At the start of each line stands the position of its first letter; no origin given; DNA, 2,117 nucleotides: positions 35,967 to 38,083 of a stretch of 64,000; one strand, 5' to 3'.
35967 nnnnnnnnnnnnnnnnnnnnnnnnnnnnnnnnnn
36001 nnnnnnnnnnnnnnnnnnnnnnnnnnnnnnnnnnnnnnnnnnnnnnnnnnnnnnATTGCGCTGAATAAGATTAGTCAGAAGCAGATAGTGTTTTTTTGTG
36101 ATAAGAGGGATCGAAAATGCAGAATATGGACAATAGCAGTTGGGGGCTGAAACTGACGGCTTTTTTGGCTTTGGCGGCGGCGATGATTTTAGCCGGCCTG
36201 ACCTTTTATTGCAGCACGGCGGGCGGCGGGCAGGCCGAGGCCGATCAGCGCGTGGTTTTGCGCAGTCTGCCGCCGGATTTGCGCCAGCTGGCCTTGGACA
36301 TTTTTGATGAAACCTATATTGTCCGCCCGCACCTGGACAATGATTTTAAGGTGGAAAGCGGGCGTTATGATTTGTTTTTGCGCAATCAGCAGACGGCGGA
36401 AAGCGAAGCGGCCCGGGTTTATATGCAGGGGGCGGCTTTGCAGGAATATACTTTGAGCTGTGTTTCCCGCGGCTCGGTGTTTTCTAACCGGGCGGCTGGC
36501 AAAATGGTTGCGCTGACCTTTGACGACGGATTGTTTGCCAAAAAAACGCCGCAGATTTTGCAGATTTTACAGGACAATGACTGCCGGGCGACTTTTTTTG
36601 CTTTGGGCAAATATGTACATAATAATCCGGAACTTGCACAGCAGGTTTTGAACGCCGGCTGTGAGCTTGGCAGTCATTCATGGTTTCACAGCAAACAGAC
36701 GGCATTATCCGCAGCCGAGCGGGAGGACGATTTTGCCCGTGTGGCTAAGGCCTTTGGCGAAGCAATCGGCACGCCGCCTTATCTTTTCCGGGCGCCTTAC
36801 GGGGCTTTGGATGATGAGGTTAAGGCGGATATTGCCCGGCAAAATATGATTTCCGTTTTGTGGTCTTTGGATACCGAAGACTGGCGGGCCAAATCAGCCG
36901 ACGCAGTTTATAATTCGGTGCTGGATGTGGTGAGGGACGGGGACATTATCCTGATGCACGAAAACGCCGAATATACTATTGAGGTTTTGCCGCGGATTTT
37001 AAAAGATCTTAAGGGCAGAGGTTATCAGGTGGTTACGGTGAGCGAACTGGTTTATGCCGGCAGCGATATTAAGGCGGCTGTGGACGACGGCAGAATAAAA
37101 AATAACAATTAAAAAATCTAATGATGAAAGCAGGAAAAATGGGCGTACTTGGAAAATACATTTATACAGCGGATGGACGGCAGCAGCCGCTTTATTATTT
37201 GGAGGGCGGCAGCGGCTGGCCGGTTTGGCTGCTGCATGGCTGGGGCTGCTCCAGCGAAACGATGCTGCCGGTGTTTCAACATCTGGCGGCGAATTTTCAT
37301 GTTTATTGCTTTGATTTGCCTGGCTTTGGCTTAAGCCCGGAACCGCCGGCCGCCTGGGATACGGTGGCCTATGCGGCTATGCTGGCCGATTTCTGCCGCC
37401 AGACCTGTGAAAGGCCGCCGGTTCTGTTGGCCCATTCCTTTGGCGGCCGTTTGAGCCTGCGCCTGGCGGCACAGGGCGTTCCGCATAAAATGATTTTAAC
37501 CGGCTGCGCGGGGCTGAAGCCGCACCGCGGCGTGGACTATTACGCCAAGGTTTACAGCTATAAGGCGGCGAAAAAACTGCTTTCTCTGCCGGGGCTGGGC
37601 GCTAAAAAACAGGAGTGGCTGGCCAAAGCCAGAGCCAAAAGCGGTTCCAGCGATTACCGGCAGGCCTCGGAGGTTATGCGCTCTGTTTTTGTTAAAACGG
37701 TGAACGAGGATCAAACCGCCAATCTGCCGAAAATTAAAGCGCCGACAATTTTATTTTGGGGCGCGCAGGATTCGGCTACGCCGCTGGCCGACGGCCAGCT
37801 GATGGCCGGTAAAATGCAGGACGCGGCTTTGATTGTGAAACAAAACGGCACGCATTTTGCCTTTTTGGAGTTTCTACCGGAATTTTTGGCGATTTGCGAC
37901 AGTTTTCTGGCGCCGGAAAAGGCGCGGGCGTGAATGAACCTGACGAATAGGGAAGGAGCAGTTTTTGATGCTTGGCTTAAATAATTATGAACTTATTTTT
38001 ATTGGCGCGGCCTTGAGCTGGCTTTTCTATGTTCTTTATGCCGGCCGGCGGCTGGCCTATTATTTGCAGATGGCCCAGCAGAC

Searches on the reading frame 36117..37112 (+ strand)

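Call 44: search_protein_families(library=pfam, proteins=[window:36117-37112:+], max_evalue=0.000001)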
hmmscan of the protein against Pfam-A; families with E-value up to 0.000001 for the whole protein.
window:36117-37112:+ (331 aa): 1 family
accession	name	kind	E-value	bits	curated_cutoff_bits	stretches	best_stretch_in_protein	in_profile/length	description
PF01522.26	Polysacc_deac_1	-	1.9e-31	109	23.1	1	126-241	4-118/124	Polysaccharide deacetylase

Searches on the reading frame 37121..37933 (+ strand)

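Call 44: search_protein_families(library=pfam, proteins=[window:37121-37933:+], max_evalue=0.000001)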
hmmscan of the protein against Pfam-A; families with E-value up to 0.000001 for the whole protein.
window:37121-37933:+ (270 aa): 3 families
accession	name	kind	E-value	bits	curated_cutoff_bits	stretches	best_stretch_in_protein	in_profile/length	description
PF00561.26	Abhydrolase_1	-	6.1e-22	78.9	25.8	1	34-123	2-93/245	alpha/beta hydrolase fold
PF12697.13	Abhydrolase_6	-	1.8e-21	78.3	26.3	1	37-250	3-209/217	Alpha/beta hydrolase family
PF12146.15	Hydrolase_4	-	8.3e-14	51.9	27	1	35-249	7-236/239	Serine aminopeptidase, S33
